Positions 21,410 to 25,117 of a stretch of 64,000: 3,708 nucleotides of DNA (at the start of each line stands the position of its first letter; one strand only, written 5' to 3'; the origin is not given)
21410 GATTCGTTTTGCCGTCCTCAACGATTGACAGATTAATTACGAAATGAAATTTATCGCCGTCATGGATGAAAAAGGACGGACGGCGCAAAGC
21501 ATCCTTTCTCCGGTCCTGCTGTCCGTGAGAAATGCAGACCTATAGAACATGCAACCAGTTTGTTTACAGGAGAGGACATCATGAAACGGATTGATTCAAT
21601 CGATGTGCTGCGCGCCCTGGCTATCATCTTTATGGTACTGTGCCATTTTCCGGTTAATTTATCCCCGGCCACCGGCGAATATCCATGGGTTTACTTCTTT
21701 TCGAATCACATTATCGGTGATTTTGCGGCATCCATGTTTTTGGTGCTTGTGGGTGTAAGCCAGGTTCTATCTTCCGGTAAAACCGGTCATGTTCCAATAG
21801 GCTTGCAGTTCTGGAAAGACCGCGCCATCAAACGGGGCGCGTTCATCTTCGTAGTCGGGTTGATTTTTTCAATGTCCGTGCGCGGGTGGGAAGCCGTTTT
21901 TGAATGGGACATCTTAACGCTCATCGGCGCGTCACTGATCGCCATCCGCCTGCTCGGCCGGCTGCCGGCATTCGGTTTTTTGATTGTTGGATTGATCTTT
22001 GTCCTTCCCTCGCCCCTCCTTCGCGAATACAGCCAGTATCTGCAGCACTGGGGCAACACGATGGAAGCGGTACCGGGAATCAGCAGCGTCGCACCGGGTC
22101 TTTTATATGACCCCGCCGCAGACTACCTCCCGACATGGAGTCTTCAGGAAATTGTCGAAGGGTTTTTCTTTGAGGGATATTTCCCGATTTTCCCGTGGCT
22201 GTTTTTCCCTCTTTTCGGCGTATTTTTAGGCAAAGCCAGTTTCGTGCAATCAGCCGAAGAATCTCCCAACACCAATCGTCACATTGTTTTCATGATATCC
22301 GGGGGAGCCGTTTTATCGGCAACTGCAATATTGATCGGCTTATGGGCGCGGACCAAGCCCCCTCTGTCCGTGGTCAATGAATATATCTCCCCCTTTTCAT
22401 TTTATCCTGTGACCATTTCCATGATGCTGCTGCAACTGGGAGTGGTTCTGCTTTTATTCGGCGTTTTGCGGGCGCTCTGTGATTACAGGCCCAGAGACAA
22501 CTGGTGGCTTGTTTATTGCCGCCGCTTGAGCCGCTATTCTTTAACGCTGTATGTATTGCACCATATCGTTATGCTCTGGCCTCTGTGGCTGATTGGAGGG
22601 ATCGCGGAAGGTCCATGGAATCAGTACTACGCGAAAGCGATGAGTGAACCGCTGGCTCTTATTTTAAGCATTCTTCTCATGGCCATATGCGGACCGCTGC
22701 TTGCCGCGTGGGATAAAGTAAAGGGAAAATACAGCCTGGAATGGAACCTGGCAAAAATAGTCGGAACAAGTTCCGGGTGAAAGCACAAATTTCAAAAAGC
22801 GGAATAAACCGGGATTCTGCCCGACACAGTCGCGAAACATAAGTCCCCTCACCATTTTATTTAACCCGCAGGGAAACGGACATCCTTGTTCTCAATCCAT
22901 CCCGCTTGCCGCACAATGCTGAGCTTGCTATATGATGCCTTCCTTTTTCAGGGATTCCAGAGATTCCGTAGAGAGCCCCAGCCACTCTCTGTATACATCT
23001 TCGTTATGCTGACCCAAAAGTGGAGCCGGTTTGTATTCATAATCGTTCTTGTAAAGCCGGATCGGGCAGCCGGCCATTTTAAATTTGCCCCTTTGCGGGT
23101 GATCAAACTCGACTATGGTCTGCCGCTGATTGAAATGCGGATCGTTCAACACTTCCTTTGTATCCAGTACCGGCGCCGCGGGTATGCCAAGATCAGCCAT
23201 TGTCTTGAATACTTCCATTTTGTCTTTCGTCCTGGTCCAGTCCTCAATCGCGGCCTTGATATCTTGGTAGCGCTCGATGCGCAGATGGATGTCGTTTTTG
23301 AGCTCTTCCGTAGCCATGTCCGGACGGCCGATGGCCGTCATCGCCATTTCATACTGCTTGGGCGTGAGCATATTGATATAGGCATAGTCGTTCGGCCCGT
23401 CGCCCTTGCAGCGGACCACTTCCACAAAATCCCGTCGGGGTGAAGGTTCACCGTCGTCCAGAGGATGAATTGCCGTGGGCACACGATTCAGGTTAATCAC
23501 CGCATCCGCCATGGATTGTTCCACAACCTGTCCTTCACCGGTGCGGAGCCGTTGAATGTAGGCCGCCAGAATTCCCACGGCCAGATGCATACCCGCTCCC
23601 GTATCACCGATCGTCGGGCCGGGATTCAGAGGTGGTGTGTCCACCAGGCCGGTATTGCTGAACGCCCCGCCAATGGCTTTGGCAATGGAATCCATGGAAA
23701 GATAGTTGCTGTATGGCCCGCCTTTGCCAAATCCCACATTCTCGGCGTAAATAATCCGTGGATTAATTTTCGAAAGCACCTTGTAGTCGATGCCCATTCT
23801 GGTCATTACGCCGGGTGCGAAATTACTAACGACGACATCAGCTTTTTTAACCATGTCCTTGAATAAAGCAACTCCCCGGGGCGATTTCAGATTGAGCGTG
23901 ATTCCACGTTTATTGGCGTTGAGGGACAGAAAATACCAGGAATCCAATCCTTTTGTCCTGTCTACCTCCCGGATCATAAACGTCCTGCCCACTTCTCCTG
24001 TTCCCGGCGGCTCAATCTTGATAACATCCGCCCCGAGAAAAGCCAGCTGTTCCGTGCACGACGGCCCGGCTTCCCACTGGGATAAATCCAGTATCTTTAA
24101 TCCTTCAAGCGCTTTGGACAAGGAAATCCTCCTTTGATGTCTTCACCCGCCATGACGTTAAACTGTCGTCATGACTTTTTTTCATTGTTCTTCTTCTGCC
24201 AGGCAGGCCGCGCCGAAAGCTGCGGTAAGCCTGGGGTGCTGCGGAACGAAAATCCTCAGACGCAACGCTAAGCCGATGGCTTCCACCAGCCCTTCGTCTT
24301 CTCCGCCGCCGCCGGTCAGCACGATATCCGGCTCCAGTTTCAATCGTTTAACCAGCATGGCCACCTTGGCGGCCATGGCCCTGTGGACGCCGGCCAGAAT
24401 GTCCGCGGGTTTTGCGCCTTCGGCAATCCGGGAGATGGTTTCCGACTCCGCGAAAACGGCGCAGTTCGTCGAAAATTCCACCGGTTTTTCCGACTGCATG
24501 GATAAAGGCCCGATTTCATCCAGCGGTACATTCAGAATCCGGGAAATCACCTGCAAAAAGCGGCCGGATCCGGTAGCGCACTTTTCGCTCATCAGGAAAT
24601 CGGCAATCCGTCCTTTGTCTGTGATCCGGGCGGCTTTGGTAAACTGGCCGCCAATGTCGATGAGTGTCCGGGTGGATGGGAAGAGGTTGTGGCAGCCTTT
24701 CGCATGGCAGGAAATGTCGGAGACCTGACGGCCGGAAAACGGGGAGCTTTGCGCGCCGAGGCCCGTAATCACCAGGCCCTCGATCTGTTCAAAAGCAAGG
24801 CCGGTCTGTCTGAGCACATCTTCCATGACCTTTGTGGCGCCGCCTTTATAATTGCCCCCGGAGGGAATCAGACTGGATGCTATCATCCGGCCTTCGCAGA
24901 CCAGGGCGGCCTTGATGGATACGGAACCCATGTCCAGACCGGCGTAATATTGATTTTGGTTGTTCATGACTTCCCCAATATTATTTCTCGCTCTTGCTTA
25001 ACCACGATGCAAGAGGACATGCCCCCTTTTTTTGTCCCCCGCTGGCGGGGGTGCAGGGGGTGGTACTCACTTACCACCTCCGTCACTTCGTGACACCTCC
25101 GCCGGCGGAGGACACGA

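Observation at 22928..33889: Sigma-54-controlled operon encoding a four-subunit benzoyl-CoA-reductase-like radical enzyme, with both an AMP-ligase and a family III CoA-transferase plus an orphan binding protein; substrate unknown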

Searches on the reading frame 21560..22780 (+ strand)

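Call 3: search_protein_families(library=pfam, proteins=[window:21560-22780:+])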
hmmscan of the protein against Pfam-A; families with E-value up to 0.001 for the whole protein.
window:21560-22780:+ (406 aa): 2 families
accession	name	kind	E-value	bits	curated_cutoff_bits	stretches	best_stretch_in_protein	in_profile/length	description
PF07786.18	HGSNAT_cat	-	1.4e-21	77.5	22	1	10-231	1-188/222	Heparan-alpha-glucosaminide N-acetyltransferase, catalytic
PF01757.29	Acyl_transf_3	-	7.3e-14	52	31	1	12-383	2-325/326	Acyltransferase domain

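Call 4: search_protein_families(library=ncbifam, proteins=[window:21560-22780:+])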
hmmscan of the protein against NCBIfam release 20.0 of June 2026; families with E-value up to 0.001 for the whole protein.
window:21560-22780:+ (406 aa): 0 families

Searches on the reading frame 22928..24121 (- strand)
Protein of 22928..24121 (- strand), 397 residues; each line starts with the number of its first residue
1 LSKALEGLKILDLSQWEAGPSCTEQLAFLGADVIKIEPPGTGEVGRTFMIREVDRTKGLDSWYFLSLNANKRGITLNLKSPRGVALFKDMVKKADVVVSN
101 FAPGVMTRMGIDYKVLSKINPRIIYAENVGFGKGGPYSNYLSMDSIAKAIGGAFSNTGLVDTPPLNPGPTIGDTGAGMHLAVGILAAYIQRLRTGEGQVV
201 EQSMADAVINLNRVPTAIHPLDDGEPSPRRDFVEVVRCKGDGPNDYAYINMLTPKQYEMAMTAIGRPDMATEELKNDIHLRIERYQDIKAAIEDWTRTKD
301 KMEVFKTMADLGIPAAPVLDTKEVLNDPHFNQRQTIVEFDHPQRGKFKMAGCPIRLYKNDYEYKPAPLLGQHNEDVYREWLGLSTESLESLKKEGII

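Call 3: search_protein_families(library=pfam, proteins=[window:22928-24121:-])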
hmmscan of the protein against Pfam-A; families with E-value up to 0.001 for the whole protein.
window:22928-24121:- (397 aa): 1 family
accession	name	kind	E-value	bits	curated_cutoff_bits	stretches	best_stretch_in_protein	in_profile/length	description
PF02515.22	CoA_transf_3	-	3.4e-98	329.6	23.3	1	5-373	1-366/366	CoA-transferase family III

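Call 4: search_protein_families(library=ncbifam, proteins=[window:22928-24121:-])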
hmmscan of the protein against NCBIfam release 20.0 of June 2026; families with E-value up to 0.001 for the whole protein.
window:22928-24121:- (397 aa): 7 families
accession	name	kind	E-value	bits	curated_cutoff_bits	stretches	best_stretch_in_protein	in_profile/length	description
NF003809.0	PRK05398.1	subfamily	1.8e-114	382.6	442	2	1-214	1-210/416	formyl-CoA transferase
TIGR03253.1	oxalate_frc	equivalog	1.8e-111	372.8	504.2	2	3-214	2-209/416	formyl-CoA transferase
NF041294.1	Scnl_mescCoAtase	equivalog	3.1e-66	224.1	700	1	3-376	2-379/381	succinyl-CoA:mesaconate CoA-transferase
NF052585.1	SucGlutTfsCaiB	equivalog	6.6e-53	179.7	750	1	3-379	6-387/394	succinate--glutarate CoA-transferase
NF008511.0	PRK11430.1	equivalog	4.9e-51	174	522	1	4-380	9-379/381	CoA:oxalate CoA-transferase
NF002914.1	PRK03525.1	equivalog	1.1e-28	100.3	413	1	5-397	10-397/400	L-carnitine CoA-transferase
TIGR04253.1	mesacon_CoA_iso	equivalog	1.2e-21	77.2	725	2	5-209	3-199/403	2-methylfumaryl-CoA isomerase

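Call 43: search_solved_structures(query=window:22928-24121:-, max_evalue=1e-10)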
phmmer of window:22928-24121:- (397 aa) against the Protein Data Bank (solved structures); distinct sequences matched with E-value up to 1e-10: 35.
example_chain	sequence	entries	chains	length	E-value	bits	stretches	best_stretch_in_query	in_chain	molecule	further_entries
1pt5_A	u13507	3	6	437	3e-82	279.9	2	1-215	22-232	Hypothetical protein yfdW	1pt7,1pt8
1pqy_A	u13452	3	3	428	4.3e-82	279.4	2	2-215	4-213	Hypothetical protein yfdW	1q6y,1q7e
2vjp_A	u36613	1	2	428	7.2e-72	245.7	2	1-215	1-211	FORMYL-COENZYME A TRANSFERASE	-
1p5h_A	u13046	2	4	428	1.2e-71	244.9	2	1-215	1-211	Formyl-coenzyme A transferase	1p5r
2vjk_A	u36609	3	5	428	3.2e-71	243.6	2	1-215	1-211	FORMYL-COENZYME A TRANSFERASE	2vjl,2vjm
2vjn_A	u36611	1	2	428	3.2e-71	243.6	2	1-215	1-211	FORMYL-COENZYME A TRANSFERASE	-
2vjq_A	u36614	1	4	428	5.5e-71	242.8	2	1-215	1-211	FORMYL-COENZYME A TRANSFERASE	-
2vjo_A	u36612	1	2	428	8.3e-71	242.2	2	1-215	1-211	FORMYL-COENZYME A TRANSFERASE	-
1t4c_A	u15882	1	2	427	9.8e-71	242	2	3-215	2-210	Formyl-CoA:oxalate CoA-transferase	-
2vjm_B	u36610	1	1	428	3.2e-70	240.3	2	1-215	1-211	FORMYL-COENZYME A TRANSFERASE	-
1vgr_A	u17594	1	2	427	3.5e-70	240.1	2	3-215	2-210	Formyl-coenzyme A transferase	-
1t3z_A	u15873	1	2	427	6.7e-70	239.2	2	3-215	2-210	Formyl-coenzyme A transferase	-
1vgq_A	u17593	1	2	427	1.3e-69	238.3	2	3-215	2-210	Formyl-coenzyme A transferase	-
3ubm_A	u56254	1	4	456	1.7e-69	237.9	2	2-215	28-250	Formyl-CoA:oxalate CoA-transferase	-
9br6_A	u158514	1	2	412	4.2e-53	183.9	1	3-396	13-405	Succinate--hydroxymethylglutarate CoA-transferase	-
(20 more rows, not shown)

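Call 74: list_cluster_members(proteins=[P0001, P0025, P0078, window:27681-28826:-, window:22928-24121:-, window:11819-14473:+])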
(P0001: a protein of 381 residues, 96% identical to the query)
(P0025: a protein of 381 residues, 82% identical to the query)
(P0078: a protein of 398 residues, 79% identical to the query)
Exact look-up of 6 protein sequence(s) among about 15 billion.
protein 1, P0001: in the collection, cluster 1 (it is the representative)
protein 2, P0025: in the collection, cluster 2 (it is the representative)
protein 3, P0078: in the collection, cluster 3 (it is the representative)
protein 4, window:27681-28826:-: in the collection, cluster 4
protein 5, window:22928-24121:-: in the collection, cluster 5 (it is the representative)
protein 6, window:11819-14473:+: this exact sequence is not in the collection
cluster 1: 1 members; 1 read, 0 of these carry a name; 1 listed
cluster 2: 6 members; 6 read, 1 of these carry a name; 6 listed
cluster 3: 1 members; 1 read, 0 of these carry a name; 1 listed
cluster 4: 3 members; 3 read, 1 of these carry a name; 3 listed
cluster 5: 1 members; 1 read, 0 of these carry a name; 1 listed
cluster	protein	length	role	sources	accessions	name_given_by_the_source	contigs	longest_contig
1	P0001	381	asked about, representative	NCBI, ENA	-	-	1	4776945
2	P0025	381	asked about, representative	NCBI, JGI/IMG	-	-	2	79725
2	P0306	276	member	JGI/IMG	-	benzoyl-CoA reductase/2-hydroxyglutaryl-CoA dehydratase subunit BcrC/BadD/HgdB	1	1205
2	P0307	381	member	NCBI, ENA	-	-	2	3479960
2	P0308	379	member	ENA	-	-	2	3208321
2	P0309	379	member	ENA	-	-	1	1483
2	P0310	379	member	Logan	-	-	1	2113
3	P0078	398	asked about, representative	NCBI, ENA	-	-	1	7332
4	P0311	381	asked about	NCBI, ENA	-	-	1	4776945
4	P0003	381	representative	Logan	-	-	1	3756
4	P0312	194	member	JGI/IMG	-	benzoyl-CoA reductase/2-hydroxyglutaryl-CoA dehydratase subunit BcrC/BadD/HgdB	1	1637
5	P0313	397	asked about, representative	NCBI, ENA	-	-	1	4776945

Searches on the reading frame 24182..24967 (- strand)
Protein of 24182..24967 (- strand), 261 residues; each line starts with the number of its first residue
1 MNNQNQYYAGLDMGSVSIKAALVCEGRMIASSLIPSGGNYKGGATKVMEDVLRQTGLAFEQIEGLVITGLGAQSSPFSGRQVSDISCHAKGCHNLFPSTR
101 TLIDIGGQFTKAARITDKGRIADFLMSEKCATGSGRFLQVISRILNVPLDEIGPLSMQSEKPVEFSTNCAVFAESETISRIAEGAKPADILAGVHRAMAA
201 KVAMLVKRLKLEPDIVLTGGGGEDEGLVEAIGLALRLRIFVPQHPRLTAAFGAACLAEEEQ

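Call 3: search_protein_families(library=pfam, proteins=[window:24182-24967:-])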
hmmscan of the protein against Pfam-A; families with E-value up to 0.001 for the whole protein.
window:24182-24967:- (261 aa): 1 family
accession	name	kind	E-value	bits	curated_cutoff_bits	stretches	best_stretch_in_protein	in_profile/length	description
PF01869.26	BcrAD_BadFG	-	1.8e-50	172.5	31.5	1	10-257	2-271/271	BadF/BadG/BcrA/BcrD ATPase family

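Call 4: search_protein_families(library=ncbifam, proteins=[window:24182-24967:-])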
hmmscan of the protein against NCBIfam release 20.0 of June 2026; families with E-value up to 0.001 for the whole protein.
window:24182-24967:- (261 aa): 5 families
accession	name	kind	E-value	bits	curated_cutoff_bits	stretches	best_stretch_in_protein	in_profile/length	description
TIGR00241.1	CoA_E_activ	domain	1.8e-63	214.4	125.4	1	9-256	3-248/248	acyl-CoA dehydratase activase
TIGR03192.1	benz_CoA_bzdQ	equivalog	1.1e-43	149.8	380.2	1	9-238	35-266/293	benzoyl-CoA reductase, bzd-type, subunit Q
TIGR02259.1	benz_CoA_red_A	equivalog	1.2e-39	136.2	578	1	65-228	233-398/432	benzoyl-CoA reductase subunit A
TIGR02261.1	benz_CoA_red_D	equivalog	6.4e-37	127.1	312.85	1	44-235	44-235/262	benzoyl-CoA reductase subunit D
TIGR03286.1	methan_mark_15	hypoth_equivalog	7e-29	101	455.75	1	3-257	141-401/404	methanogenesis marker 15 protein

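Call 10: search_solved_structures(query=window:24182-24967:-, max_evalue=0.001)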
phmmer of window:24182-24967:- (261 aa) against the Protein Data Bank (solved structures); distinct sequences matched with E-value up to 0.001: 5.
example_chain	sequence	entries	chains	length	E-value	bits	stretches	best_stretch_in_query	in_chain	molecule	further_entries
4eht_A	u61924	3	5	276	5.4e-65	222.5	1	7-260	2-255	Activator of 2-hydroxyisocaproyl-CoA dehydratase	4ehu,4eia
9gai_D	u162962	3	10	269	3.3e-55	190.5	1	6-257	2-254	3-methylbenzoyl-CoA reductase alpha subunit MbdQ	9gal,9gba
1hux_A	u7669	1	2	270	5.3e-46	160.3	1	7-257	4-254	ACTIVATOR OF (R)-2-HYDROXYGLUTARYL-COA DEHYDRATASE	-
7yyl_E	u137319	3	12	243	1.1e-39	139.6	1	8-259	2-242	Putative CoA-substrate-specific enzyme activase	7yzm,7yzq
9gai_C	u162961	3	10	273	1.6e-34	122.8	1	7-257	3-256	3-methylbenzoyl-CoA reductase delta subunit MbdP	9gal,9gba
